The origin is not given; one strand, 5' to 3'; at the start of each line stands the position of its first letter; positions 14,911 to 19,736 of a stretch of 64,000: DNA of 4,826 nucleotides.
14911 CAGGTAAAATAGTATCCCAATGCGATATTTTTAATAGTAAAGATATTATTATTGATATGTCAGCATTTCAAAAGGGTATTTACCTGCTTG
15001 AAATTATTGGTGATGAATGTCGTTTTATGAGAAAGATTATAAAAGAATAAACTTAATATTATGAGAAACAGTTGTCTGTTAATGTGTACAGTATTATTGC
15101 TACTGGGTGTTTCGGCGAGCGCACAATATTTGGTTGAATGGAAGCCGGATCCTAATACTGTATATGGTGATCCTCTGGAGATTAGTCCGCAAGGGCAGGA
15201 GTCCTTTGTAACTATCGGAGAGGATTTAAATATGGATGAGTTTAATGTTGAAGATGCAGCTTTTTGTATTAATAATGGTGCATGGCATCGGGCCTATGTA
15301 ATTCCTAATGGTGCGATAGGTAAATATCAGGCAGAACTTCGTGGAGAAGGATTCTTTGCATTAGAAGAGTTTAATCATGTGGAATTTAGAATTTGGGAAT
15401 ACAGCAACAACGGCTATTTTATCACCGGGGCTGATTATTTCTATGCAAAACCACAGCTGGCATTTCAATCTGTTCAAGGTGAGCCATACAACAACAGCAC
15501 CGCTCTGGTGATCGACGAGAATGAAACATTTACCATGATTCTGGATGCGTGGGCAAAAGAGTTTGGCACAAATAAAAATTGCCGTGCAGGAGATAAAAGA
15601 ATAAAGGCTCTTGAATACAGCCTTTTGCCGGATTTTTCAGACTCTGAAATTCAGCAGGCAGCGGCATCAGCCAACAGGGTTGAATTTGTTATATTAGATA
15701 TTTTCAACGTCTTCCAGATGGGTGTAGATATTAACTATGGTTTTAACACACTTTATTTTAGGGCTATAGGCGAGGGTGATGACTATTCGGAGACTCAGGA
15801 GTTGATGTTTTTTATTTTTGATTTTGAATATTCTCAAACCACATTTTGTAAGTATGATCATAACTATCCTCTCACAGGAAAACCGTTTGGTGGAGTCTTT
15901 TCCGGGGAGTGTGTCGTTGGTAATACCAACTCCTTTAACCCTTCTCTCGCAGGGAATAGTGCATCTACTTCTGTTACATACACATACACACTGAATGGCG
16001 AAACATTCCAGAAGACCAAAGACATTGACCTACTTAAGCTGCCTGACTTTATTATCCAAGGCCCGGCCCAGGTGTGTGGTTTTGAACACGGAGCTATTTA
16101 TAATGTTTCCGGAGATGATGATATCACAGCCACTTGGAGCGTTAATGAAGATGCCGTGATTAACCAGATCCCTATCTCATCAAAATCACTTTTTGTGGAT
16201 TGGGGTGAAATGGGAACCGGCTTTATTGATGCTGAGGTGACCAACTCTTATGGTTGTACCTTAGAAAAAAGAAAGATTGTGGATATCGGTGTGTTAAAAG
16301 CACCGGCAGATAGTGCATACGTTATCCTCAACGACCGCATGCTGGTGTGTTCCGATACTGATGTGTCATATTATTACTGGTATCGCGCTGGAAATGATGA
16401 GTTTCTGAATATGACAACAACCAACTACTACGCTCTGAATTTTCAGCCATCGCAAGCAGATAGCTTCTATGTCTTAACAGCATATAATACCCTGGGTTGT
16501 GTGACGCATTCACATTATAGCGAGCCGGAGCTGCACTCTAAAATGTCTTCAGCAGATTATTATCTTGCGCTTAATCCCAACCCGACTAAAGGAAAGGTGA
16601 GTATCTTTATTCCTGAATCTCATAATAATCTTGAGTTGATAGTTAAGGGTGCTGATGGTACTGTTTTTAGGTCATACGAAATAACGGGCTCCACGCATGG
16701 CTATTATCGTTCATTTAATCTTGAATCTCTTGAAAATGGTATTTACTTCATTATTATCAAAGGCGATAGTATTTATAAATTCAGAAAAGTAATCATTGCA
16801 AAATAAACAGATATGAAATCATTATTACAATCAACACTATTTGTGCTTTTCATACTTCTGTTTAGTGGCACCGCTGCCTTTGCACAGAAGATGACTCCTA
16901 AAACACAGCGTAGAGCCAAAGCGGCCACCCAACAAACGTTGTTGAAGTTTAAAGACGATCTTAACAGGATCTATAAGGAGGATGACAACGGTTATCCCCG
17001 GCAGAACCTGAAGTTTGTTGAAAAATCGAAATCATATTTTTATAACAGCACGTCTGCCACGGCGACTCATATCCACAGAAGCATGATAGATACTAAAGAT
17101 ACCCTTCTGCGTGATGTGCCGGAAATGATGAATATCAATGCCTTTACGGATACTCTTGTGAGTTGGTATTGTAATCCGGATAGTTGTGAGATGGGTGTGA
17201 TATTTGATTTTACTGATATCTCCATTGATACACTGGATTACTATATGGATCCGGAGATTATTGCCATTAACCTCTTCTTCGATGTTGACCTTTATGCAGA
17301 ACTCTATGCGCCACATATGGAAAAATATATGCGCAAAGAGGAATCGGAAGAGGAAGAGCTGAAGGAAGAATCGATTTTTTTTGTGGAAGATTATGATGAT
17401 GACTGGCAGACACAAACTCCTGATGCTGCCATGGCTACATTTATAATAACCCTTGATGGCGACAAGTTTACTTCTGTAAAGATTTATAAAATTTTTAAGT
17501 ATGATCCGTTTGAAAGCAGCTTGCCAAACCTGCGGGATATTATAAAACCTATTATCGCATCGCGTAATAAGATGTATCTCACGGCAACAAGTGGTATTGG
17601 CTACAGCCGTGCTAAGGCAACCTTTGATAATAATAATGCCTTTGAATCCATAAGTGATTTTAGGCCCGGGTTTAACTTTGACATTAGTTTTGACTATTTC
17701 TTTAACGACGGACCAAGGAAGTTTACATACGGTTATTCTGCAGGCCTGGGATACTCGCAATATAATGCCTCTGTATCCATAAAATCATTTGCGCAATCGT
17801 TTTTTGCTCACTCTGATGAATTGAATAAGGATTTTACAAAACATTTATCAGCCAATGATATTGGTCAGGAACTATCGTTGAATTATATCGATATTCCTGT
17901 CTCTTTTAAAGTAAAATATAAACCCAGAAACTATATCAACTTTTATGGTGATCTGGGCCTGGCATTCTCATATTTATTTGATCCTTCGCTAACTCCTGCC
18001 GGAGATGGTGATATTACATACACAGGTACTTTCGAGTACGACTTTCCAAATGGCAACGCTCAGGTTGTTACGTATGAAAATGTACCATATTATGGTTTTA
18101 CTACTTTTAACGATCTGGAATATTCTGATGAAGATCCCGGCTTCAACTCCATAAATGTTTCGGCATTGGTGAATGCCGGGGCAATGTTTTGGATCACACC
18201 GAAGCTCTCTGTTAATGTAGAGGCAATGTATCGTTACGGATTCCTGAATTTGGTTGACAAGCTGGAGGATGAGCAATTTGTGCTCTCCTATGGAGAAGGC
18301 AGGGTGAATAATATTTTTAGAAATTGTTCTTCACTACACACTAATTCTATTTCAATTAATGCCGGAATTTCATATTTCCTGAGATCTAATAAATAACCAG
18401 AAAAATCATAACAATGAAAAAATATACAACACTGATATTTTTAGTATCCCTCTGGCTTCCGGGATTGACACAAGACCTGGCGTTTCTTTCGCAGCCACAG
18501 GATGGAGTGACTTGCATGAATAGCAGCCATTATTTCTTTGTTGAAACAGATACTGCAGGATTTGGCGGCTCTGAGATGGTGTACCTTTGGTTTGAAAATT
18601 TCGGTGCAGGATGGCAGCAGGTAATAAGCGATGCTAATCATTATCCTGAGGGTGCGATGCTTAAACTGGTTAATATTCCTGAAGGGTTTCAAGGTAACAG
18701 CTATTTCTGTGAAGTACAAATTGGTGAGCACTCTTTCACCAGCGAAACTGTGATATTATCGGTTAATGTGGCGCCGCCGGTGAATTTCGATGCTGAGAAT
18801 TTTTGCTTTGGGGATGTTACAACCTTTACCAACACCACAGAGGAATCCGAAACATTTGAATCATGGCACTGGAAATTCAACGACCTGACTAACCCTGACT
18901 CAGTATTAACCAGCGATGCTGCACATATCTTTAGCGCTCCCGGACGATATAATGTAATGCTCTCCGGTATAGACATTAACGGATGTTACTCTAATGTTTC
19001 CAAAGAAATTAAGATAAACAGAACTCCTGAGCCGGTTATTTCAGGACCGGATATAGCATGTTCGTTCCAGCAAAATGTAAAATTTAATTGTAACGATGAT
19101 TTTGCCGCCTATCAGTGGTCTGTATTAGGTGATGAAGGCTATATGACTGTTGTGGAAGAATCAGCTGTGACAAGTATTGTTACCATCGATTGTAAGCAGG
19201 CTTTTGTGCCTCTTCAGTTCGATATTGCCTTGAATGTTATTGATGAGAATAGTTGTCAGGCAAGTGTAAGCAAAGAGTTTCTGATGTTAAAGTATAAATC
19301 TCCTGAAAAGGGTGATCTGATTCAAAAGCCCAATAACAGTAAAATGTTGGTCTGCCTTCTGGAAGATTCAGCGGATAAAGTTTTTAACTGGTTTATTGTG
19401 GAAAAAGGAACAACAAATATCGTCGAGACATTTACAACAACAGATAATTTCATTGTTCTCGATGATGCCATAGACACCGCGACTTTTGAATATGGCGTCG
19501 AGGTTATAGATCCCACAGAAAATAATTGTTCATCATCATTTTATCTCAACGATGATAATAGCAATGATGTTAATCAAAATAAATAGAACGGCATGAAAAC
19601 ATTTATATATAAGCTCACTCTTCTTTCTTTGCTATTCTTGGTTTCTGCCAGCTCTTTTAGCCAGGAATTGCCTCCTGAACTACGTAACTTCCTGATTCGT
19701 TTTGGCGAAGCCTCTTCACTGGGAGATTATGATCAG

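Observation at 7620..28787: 21-kb same-strand envelope locus (giant T9SS adhesin, OM barrels, vWA protein, MacB-type ABC fusion, TGase-like protease) that fits no named system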

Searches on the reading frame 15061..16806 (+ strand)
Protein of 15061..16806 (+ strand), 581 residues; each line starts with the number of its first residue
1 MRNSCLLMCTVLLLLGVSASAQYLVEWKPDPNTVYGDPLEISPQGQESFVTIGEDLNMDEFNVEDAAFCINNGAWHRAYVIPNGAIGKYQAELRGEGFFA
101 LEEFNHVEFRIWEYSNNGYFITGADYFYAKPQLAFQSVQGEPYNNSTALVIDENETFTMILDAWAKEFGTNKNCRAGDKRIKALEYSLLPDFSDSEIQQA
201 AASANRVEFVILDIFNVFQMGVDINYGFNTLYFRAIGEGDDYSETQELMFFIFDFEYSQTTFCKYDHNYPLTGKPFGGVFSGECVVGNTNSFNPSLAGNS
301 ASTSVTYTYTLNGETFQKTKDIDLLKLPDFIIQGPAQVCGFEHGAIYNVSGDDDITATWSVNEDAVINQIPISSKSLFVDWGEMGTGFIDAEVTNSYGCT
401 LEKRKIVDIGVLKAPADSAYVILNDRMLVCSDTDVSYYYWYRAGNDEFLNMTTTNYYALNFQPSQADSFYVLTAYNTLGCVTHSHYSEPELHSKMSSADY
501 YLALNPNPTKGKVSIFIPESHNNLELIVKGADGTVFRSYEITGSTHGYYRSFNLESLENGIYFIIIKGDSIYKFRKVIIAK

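Call 3: search_protein_families(library=pfam, proteins=[window:15061-16806:+], max_evalue=0.01)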
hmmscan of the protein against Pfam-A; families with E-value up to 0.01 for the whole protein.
window:15061-16806:+ (581 aa): 1 family
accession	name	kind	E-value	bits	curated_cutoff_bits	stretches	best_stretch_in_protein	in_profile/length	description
PF18962.6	Por_Secre_tail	-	3.8e-07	30.7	27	1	506-579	3-75/75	Secretion system C-terminal sorting domain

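Call 4: search_protein_families(library=ncbifam, proteins=[window:15061-16806:+], max_evalue=0.01)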
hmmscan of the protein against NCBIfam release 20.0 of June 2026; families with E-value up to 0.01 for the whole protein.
window:15061-16806:+ (581 aa): 2 families
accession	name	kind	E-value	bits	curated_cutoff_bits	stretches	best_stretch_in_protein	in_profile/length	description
TIGR04183.1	Por_Secre_tail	domain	0.00028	20.8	23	1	506-579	3-71/72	T9SS type A sorting domain-containing protein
NF038113.1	T9SSA_dep_M36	equivalog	0.0026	15.9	885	1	503-579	794-868/869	T9SS-dependent M36 family metallopeptidase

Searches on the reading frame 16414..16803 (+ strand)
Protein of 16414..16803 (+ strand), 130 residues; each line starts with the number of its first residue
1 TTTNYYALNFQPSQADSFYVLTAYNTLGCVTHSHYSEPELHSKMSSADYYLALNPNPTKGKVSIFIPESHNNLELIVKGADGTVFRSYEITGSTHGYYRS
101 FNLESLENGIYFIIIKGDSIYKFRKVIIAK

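Call 76: search_protein_families(library=pfam, alignment_id=A4, max_evalue=0.01)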
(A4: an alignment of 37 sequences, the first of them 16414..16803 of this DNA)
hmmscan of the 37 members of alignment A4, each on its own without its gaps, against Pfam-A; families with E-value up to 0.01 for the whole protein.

A. member 1, window:16414-16803:+ (130 aa): 1 family
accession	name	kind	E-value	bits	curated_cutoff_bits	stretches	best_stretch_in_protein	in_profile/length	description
PF18962.6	Por_Secre_tail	-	2.6e-08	34.5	27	1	55-128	3-75/75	Secretion system C-terminal sorting domain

B. families by the number of members that match (of 37 scanned): 10 families
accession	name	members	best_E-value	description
PF18962.6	Por_Secre_tail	32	1e-15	Secretion system C-terminal sorting domain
PF13585.12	CHU_C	3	0.00089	CHU_C Type IX secretion signal domain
PF23623.1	GBD_IRG7_N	2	0.00057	IRG7 N-terminal galactose binding domain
PF16967.11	TcfC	2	0.0068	E-set like domain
PF11589.14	DUF3244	1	0.0024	Domain of unknown function (DUF3244)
PF20780.2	TssR_M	1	0.0038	TssR second domain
PF05506.17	PLipase_C_C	1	0.0045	Bacterial phospholipase C, C-terminal domain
PF04151.21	PPC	1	0.006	Bacterial pre-peptidase C-terminal domain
PF00849.27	PseudoU_synth_2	1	0.0067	RNA pseudouridylate synthase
PF15944.10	DUF4752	1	0.0092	Domain of unknown function (DUF4752)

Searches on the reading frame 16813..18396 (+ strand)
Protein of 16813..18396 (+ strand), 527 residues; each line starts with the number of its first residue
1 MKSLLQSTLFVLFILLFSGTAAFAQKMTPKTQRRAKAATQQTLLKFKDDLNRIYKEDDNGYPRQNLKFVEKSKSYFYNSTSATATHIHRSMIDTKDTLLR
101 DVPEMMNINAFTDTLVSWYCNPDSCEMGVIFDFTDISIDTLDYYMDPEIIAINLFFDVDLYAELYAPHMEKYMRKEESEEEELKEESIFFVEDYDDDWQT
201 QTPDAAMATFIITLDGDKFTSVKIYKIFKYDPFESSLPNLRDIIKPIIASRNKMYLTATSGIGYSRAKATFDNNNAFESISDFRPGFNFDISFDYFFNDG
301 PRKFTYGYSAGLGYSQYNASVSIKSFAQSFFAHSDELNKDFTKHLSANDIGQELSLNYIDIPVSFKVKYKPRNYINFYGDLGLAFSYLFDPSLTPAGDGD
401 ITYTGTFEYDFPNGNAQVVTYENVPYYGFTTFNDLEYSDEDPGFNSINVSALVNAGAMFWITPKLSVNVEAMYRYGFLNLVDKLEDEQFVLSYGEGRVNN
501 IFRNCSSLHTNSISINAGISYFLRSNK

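Call 3: search_protein_families(library=pfam, proteins=[window:16813-18396:+], max_evalue=0.01)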
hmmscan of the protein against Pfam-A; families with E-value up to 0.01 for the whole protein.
window:16813-18396:+ (527 aa): 2 families
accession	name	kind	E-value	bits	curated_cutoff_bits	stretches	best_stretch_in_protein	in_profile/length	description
PF13568.12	OMP_b-brl_2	-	1.8e-10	41.6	27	1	258-480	13-173/175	Outer membrane protein beta-barrel domain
PF13505.12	OMP_b-brl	-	0.0006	20.5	28.7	0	263-451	27-171/175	Outer membrane protein beta-barrel domain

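Call 4: search_protein_families(library=ncbifam, proteins=[window:16813-18396:+], max_evalue=0.01)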
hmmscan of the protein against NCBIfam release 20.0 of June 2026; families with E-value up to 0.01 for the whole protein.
window:16813-18396:+ (527 aa): 0 families

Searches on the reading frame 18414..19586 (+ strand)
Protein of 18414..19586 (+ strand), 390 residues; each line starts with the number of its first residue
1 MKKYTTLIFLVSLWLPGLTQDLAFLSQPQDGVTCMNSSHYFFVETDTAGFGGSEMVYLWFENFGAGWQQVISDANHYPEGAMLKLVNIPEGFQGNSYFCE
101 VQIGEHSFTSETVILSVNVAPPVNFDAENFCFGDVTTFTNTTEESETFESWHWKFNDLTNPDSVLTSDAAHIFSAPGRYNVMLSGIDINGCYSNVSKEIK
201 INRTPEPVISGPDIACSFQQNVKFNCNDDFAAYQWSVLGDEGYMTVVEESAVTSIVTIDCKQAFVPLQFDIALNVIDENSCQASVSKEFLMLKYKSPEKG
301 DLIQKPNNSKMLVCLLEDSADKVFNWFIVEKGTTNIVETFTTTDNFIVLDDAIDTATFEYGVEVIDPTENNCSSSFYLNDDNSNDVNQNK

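Call 3: search_protein_families(library=pfam, proteins=[window:18414-19586:+], max_evalue=0.01)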
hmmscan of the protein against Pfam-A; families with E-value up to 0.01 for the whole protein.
window:18414-19586:+ (390 aa): 1 family
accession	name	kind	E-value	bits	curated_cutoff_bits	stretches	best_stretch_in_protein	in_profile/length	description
PF18911.6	PKD_4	-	8.7e-09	35.8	27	1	118-199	1-81/85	PKD domain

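Call 4: search_protein_families(library=ncbifam, proteins=[window:18414-19586:+], max_evalue=0.01)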
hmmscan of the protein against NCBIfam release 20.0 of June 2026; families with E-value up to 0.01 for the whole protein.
window:18414-19586:+ (390 aa): 1 family
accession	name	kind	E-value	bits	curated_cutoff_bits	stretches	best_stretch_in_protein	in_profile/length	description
NF000017.1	linco_LnuD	exception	0.0088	16.1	325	0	315-360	46-94/164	lincosamide nucleotidyltransferase Lnu(D)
